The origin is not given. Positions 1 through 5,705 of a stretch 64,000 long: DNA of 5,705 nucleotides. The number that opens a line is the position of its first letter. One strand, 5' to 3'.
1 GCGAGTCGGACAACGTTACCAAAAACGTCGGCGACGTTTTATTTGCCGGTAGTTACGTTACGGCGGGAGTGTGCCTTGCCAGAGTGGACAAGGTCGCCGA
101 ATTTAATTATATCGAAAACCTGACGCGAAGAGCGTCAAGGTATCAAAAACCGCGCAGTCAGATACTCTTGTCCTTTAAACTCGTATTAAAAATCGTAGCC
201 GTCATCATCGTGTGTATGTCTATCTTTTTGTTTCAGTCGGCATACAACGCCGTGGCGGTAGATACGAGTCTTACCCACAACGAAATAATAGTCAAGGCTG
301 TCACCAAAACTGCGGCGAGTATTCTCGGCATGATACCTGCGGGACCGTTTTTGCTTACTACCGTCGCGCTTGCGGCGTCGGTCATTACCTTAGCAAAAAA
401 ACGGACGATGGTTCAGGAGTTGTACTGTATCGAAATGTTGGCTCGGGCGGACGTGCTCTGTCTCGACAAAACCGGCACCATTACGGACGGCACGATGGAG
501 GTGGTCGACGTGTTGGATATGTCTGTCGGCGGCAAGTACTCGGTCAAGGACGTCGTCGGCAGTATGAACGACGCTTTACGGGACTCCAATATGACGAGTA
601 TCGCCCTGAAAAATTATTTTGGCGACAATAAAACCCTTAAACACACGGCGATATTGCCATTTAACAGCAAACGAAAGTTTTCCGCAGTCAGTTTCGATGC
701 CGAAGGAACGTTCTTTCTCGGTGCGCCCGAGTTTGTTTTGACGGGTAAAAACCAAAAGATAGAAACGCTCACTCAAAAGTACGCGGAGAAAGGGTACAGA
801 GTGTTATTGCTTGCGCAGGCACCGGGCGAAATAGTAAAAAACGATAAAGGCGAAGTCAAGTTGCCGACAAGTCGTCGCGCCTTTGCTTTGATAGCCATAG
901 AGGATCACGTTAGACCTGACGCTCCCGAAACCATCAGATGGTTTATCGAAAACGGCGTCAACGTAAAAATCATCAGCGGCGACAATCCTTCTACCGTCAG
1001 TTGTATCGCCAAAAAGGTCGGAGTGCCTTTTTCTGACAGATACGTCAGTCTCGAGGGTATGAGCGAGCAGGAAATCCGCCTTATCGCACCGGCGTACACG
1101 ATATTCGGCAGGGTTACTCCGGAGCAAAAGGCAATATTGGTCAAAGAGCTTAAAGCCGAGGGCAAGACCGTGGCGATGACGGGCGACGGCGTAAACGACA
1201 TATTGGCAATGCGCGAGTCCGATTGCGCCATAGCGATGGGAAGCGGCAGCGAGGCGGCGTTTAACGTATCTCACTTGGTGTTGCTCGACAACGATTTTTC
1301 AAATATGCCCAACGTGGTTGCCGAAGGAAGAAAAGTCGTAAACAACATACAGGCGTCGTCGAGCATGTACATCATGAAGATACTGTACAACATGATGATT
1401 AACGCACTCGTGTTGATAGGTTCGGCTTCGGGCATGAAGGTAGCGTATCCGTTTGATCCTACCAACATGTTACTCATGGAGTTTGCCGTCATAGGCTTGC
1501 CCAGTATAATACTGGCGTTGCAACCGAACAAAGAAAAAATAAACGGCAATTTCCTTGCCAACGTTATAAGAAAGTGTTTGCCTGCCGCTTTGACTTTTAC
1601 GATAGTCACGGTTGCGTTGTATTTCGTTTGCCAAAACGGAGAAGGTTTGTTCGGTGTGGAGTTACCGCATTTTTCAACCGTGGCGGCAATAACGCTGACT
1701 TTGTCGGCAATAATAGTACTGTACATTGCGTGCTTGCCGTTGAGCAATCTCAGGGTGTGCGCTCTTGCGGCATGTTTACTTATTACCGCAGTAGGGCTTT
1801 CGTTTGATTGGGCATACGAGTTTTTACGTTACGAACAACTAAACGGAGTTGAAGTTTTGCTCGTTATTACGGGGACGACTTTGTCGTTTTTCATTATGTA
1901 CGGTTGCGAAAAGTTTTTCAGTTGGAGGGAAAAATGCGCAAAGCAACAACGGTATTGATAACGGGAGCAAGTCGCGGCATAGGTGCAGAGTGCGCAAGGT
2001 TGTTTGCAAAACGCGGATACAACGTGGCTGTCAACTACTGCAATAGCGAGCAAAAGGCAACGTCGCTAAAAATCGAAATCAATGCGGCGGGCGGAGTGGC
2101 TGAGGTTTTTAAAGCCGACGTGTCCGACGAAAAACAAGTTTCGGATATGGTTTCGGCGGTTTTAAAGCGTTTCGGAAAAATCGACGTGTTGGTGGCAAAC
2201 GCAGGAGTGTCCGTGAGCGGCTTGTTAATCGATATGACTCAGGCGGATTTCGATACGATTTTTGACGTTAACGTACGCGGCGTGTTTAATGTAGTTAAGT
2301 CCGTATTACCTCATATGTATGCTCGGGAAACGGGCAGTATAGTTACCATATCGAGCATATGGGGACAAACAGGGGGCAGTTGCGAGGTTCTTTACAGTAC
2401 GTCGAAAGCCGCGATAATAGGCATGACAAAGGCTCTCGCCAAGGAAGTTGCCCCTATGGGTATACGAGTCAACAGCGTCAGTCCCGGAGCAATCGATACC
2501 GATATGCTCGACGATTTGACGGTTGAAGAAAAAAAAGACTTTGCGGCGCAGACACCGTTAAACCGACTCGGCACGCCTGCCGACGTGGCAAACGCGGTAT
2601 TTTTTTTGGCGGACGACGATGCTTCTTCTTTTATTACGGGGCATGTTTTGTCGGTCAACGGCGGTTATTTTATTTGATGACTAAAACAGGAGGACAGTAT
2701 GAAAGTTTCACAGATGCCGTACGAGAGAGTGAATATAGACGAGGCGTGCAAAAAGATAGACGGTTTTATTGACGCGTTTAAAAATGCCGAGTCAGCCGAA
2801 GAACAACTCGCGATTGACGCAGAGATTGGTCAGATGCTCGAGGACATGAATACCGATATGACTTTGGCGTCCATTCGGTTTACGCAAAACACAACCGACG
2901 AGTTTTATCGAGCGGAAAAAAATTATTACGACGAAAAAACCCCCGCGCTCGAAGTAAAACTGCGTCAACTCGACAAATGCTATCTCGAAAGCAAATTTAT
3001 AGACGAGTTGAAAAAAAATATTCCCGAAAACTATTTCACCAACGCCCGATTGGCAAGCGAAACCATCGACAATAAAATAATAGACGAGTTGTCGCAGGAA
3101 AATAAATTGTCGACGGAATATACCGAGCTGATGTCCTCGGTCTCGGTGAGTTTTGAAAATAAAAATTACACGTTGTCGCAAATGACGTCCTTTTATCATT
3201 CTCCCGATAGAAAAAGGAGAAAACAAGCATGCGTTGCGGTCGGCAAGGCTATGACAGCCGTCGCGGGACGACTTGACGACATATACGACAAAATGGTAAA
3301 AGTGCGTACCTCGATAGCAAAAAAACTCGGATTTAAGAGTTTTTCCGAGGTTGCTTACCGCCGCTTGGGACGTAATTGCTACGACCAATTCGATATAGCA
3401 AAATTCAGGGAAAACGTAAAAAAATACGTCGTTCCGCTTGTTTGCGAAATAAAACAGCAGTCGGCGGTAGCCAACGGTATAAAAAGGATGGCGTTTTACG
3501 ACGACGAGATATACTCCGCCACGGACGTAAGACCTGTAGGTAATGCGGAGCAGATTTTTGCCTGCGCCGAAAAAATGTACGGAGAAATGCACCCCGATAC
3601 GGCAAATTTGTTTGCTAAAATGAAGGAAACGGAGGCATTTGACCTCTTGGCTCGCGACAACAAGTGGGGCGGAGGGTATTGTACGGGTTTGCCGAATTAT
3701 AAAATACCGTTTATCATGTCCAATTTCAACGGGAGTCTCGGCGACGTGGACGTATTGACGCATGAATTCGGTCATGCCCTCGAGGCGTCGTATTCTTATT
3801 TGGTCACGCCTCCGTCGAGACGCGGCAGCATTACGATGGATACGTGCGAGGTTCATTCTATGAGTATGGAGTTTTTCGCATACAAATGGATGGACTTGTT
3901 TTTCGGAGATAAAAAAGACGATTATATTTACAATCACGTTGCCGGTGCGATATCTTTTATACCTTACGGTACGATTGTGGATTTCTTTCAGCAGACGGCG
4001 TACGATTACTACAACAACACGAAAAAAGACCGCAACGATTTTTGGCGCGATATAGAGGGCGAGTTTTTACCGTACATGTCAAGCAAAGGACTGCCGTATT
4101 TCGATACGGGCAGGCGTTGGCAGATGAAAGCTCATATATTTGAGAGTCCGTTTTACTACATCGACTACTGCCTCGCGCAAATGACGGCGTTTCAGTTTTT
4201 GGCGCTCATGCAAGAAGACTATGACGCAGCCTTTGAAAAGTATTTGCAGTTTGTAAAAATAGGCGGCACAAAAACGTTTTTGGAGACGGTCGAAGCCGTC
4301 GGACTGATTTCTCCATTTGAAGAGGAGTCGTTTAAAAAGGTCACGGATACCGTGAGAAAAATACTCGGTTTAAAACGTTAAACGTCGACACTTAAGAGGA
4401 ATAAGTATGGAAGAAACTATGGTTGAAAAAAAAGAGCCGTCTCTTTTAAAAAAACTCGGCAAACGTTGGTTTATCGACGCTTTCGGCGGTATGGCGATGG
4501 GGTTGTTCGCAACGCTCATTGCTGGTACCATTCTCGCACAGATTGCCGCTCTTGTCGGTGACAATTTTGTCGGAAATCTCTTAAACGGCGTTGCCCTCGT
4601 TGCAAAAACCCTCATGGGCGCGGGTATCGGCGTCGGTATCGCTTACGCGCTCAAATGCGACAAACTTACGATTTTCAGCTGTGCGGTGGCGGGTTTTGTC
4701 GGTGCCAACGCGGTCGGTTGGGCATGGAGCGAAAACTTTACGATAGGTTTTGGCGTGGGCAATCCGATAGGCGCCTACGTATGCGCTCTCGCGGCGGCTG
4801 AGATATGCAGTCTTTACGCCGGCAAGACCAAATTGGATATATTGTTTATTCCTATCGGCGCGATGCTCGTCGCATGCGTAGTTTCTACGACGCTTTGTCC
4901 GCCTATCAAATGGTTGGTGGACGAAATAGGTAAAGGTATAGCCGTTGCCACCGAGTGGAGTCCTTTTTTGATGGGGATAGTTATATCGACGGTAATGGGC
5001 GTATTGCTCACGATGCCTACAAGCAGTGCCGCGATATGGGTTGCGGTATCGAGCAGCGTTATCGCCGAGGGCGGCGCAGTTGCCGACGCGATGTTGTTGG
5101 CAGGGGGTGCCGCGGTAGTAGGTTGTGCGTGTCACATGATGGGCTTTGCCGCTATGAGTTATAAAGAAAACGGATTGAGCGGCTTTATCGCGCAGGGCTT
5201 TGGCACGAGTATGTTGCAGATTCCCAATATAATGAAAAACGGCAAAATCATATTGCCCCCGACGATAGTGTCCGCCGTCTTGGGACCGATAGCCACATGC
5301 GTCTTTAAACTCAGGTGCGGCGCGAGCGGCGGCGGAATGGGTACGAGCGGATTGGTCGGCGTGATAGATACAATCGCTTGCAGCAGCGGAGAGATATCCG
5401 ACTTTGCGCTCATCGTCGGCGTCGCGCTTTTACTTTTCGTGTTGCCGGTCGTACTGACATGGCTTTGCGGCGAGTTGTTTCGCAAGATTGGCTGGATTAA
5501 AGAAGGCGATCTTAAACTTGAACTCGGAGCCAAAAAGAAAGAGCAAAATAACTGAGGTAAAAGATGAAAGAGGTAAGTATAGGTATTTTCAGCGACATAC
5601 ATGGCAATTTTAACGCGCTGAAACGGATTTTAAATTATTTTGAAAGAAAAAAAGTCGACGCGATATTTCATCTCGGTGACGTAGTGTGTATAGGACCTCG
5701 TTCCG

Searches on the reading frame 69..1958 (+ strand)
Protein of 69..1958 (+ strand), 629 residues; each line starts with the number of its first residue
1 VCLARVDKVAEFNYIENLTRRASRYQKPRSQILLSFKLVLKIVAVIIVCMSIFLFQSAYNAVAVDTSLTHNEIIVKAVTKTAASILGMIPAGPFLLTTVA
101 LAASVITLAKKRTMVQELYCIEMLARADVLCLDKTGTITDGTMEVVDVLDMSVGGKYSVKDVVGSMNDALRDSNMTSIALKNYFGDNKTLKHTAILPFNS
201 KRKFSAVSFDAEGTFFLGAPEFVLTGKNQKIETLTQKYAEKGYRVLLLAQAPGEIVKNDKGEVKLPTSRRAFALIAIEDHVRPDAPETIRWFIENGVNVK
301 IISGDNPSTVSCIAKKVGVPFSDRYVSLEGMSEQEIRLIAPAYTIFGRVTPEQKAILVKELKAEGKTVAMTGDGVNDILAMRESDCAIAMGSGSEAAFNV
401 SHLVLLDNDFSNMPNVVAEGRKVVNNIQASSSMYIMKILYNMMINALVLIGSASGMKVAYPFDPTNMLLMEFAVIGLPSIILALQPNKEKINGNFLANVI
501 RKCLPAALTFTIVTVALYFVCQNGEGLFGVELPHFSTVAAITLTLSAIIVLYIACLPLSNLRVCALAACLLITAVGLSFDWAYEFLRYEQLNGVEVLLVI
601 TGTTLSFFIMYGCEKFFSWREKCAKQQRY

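Call 57: search_protein_families(library=pfam, proteins=[window:69-1958:+], max_evalue=0.00001)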
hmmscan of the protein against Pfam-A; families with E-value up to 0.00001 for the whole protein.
window:69-1958:+ (629 aa): 1 family
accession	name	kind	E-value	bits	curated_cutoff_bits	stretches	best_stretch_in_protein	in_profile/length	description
PF00702.32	Hydrolase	-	3.7e-21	76.8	26.4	1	128-384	2-190/191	haloacid dehalogenase-like hydrolase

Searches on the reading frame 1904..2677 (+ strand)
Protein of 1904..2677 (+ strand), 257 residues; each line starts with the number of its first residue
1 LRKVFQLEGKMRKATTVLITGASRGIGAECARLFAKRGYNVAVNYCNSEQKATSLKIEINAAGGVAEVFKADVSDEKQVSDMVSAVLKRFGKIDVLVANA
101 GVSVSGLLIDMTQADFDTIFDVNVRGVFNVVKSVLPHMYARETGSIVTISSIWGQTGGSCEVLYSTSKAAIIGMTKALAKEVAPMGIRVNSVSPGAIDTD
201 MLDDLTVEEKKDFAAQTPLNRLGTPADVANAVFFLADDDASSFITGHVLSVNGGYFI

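Call 57: search_protein_families(library=pfam, proteins=[window:1904-2677:+], max_evalue=0.00001)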
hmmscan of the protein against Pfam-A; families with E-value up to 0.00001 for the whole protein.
window:1904-2677:+ (257 aa): 4 families
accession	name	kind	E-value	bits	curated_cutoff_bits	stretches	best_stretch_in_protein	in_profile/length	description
PF13561.12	adh_short_C2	-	4.4e-69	233.1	27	1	21-255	1-235/236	Enoyl-(Acyl carrier protein) reductase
PF00106.31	adh_short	-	2.5e-61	207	26.6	1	16-206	2-191/195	short chain dehydrogenase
PF08659.16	KR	-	9.3e-17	61.9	22.6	1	16-196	2-177/180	KR domain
PF23441.1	SDR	-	4.6e-08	33.2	27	1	14-214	7-211/258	SDR-like rossmann domain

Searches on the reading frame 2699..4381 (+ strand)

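Call 57: search_protein_families(library=pfam, proteins=[window:2699-4381:+], max_evalue=0.00001)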
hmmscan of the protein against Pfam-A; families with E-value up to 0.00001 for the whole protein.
window:2699-4381:+ (560 aa): 1 family
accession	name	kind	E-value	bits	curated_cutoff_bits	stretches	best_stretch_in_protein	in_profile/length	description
PF01432.26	Peptidase_M3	-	7e-25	88.7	27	1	166-543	3-450/457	Peptidase family M3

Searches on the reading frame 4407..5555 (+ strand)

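Call 57: search_protein_families(library=pfam, proteins=[window:4407-5555:+], max_evalue=0.00001)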
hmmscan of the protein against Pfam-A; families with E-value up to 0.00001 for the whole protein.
window:4407-5555:+ (382 aa): 1 family
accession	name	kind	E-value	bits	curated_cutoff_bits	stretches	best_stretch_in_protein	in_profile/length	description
PF13303.11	PTS_EIIC_2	-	8e-78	262.2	28.9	1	24-371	2-327/327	Phosphotransferase system, EIIC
